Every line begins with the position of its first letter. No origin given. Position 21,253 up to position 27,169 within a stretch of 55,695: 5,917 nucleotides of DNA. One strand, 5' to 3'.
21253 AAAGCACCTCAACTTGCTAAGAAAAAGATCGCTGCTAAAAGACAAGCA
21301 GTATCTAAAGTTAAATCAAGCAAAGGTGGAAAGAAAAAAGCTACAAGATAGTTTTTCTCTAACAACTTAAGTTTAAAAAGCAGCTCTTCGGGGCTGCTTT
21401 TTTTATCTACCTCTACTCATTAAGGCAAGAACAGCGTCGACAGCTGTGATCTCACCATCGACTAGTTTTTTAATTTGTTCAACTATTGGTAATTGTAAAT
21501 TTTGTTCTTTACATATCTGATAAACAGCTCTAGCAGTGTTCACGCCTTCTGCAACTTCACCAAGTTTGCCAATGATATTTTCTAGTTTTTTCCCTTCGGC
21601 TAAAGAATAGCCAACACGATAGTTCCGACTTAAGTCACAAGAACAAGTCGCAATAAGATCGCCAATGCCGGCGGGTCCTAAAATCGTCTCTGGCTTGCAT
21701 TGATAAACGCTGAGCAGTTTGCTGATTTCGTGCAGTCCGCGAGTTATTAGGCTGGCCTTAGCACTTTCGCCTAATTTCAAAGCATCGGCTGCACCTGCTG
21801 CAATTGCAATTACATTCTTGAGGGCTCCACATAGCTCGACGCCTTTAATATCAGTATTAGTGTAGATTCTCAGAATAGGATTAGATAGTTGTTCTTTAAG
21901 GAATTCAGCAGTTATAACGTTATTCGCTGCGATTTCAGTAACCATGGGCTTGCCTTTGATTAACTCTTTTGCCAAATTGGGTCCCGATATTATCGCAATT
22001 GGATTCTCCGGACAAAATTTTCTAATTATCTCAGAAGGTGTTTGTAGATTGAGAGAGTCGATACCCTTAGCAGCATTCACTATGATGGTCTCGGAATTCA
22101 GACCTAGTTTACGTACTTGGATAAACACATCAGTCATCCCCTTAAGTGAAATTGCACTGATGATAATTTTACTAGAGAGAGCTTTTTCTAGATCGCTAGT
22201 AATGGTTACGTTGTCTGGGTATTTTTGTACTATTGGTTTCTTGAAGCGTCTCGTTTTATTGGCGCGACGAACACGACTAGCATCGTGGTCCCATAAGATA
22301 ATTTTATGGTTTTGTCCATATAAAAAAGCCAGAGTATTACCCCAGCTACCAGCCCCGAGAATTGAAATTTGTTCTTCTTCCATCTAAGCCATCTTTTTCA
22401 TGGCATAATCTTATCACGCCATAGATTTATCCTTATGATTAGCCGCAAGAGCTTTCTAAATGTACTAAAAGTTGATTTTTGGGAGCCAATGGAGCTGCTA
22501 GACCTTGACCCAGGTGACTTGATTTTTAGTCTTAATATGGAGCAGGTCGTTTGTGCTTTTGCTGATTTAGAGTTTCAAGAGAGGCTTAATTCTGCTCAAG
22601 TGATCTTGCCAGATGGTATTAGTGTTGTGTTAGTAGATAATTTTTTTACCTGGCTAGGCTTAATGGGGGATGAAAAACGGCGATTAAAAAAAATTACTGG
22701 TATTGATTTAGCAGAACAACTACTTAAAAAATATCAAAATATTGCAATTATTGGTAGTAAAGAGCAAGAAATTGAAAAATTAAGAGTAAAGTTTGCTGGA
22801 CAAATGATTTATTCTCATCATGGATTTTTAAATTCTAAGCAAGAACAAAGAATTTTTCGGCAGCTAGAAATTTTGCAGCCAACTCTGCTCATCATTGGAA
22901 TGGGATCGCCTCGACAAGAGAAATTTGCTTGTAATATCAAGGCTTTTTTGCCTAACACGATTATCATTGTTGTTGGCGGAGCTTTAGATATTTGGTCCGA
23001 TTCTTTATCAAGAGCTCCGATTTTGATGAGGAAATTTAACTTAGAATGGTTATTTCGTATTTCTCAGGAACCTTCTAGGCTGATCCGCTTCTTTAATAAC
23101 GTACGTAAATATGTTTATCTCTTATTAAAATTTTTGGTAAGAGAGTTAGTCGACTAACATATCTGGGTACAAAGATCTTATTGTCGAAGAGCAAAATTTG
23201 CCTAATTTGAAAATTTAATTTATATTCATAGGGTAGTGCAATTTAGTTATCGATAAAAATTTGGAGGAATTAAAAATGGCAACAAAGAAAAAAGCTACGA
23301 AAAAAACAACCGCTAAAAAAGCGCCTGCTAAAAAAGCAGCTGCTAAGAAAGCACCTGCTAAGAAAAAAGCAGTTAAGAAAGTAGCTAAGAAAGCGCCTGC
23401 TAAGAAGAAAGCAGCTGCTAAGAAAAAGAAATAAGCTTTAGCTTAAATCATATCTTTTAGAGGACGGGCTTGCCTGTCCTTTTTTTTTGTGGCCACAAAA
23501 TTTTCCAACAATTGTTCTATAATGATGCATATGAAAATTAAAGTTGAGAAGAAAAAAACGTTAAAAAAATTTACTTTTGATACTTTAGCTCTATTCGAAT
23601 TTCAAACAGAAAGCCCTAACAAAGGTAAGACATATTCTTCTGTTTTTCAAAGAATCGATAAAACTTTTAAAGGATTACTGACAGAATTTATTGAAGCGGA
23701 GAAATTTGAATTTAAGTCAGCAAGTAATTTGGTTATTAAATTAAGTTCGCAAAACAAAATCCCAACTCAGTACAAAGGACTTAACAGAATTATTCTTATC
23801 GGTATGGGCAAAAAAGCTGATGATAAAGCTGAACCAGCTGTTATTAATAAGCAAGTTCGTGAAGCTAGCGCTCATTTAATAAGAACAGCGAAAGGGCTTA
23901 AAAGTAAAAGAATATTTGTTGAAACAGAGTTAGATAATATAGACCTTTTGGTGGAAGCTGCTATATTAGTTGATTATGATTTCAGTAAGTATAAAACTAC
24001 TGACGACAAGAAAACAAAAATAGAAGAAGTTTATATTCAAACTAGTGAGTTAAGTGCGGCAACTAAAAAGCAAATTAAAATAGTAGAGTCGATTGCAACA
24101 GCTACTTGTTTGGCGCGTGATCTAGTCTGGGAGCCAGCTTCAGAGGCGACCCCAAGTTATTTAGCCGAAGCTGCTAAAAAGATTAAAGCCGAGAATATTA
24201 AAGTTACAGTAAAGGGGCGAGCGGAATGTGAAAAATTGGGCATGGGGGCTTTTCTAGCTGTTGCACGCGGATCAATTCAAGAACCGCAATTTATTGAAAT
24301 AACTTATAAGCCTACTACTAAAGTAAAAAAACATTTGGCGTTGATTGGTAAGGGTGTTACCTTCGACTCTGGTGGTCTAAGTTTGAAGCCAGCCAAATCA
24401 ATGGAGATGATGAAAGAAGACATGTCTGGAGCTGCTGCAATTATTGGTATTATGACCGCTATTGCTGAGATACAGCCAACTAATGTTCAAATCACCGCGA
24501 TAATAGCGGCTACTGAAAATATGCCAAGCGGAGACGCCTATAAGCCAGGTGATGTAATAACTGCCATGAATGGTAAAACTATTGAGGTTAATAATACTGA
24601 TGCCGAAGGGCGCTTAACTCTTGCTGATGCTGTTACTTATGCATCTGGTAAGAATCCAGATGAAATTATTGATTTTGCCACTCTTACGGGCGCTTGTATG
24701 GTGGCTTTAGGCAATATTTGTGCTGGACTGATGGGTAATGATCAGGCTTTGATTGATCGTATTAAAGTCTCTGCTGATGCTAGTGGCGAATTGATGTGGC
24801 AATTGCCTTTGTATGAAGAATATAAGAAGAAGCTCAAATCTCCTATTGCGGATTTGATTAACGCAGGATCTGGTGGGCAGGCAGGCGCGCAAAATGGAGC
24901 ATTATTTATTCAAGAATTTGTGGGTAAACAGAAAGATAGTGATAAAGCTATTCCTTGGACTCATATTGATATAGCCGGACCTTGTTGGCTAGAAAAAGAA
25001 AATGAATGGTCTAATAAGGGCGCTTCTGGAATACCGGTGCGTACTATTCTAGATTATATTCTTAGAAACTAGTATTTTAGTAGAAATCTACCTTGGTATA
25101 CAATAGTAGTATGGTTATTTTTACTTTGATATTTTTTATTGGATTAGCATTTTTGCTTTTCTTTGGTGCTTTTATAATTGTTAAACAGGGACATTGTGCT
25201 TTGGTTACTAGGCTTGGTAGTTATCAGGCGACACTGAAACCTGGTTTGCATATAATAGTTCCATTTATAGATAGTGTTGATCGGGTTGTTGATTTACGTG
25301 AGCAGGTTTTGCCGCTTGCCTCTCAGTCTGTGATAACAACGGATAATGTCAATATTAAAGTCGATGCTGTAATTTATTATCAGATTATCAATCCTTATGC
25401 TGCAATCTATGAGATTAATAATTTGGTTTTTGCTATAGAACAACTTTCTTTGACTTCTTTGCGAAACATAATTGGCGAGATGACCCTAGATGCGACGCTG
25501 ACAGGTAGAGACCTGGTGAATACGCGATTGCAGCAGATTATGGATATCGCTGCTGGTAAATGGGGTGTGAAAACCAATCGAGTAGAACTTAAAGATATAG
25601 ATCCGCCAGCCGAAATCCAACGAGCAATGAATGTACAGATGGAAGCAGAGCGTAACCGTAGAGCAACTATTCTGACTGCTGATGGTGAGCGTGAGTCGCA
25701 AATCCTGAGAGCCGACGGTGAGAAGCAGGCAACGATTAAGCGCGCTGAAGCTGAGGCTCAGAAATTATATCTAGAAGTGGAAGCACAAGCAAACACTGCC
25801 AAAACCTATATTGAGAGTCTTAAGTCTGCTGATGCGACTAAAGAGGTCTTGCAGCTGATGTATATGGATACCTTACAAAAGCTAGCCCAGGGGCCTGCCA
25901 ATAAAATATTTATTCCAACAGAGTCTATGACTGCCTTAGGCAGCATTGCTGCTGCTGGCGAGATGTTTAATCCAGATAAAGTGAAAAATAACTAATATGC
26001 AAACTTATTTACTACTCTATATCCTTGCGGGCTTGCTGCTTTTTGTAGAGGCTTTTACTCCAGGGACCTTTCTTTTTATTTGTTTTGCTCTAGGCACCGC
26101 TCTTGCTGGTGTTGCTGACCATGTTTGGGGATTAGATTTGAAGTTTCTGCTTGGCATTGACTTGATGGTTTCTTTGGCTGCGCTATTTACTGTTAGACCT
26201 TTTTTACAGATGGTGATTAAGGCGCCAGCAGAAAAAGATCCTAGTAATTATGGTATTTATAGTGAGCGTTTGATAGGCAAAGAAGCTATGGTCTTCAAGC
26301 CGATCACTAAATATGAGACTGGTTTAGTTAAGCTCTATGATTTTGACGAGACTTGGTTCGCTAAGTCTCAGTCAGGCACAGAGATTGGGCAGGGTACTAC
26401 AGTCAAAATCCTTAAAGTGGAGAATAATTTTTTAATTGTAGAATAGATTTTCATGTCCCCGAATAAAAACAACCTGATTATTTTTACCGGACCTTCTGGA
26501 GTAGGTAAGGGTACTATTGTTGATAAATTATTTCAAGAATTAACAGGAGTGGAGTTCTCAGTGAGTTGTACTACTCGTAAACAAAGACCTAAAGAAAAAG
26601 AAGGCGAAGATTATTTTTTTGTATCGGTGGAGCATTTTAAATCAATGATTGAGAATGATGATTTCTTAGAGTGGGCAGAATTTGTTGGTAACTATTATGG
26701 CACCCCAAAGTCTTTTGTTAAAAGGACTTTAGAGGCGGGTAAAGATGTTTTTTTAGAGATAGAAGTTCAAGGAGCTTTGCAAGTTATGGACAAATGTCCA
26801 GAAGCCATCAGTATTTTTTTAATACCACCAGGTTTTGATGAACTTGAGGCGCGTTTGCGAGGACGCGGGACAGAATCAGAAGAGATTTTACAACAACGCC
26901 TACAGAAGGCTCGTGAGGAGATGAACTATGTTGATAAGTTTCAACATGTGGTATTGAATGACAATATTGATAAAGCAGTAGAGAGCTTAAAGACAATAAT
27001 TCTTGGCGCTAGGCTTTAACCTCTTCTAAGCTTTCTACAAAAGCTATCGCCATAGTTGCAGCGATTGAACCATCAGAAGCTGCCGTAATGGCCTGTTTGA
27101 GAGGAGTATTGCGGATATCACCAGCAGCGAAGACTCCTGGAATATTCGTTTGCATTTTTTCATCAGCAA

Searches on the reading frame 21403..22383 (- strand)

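Call 26: search_protein_families(library=pfam, proteins=[window:21403-22383:-], max_evalue=0.001)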
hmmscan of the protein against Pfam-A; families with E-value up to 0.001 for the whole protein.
window:21403-22383:- (326 aa): 3 families
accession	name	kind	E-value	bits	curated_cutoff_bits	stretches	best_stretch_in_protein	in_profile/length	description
PF07479.19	NAD_Gly3P_dh_C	-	9.5e-50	168.9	25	1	178-317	1-140/142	NAD-dependent glycerol-3-phosphate dehydrogenase C-terminus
PF01210.29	NAD_Gly3P_dh_N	-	4.2e-31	108.5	23.1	1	5-155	1-154/158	NAD-dependent glycerol-3-phosphate dehydrogenase N-terminus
PF20618.3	GPD_NAD_C_bact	-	6.7e-20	71.9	27.6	1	238-304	1-66/66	Bacterial GPD, NAD-dependent C-terminal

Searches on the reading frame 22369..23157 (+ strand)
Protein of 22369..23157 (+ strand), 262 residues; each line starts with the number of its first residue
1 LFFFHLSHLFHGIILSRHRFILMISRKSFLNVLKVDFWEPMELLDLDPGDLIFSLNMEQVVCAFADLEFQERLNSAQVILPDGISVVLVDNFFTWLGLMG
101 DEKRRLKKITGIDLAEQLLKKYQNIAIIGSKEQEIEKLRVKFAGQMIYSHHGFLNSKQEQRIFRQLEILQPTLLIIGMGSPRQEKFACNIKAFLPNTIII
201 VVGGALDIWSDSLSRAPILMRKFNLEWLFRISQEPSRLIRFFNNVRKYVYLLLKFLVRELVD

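Call 26: search_protein_families(library=pfam, proteins=[window:22369-23157:+], max_evalue=0.001)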
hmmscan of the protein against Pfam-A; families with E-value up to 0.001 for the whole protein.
window:22369-23157:+ (262 aa): 1 family
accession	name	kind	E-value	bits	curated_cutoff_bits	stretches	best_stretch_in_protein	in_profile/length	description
PF03808.19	Glyco_tran_WecG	-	1.8e-36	126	27.4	1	76-241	1-167/168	Glycosyl transferase WecG/TagA/CpsF family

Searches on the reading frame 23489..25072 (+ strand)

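Call 26: search_protein_families(library=pfam, proteins=[window:23489-25072:+], max_evalue=0.001)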
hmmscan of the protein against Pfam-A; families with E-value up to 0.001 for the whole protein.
window:23489-25072:+ (527 aa): 2 families
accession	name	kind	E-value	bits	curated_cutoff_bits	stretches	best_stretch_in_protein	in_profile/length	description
PF00883.26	Peptidase_M17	-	1.8e-121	405.6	25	1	208-520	2-309/310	Cytosol aminopeptidase family, catalytic domain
PF02789.23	Peptidase_M17_N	-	7e-11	42.6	23.4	1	47-171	8-128/129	Cytosol aminopeptidase family, N-terminal domain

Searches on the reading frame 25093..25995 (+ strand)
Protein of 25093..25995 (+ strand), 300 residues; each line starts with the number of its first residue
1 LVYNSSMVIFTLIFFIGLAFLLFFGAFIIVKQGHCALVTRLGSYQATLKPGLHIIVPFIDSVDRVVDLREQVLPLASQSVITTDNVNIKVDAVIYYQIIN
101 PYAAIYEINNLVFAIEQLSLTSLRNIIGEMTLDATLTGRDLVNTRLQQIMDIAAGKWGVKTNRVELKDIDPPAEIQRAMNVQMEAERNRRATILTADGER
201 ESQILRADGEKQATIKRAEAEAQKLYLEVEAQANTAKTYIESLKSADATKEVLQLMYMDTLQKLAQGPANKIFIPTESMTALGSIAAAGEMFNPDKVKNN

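Call 26: search_protein_families(library=pfam, proteins=[window:25093-25995:+], max_evalue=0.001)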
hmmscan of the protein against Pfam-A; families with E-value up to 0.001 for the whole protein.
window:25093-25995:+ (300 aa): 1 family
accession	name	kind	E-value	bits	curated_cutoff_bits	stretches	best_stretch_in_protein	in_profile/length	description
PF01145.31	Band_7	-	1.8e-38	132.8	23.6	1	29-199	2-175/176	SPFH domain / Band 7 family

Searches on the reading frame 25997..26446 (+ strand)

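Call 26: search_protein_families(library=pfam, proteins=[window:25997-26446:+], max_evalue=0.001)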
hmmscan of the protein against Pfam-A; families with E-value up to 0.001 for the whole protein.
window:25997-26446:+ (149 aa): 1 family
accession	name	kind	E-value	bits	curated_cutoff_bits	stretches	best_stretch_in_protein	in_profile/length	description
PF01957.25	NfeD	-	3.2e-09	37.3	29.1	1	90-149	2-56/57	NfeD-like C-terminal, partner-binding domain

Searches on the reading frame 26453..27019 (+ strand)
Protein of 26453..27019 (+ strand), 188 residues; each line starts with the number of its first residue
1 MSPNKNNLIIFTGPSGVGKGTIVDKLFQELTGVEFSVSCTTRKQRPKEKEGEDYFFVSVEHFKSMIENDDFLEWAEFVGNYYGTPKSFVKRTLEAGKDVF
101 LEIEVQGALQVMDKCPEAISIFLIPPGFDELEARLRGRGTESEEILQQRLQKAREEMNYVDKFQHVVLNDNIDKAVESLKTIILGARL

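Call 26: search_protein_families(library=pfam, proteins=[window:26453-27019:+], max_evalue=0.001)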
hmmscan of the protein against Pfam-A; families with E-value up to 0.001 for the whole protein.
window:26453-27019:+ (188 aa): 5 families
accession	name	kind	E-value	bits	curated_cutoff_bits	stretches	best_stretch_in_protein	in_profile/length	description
PF00625.27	Guanylate_kin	-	9.8e-51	172.5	25.2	1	6-183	2-179/182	Guanylate kinase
PF13238.12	AAA_18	-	0.00015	22.7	29.4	1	9-146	1-119/128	AAA domain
PF13401.12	AAA_22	-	0.00034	21.4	27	0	6-73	5-52/130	AAA domain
PF13671.12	AAA_33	-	0.00044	21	27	0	8-43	1-36/143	AAA domain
PF03266.21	NTPase_1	-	0.00053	20.3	23.9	1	9-47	2-40/168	NTPase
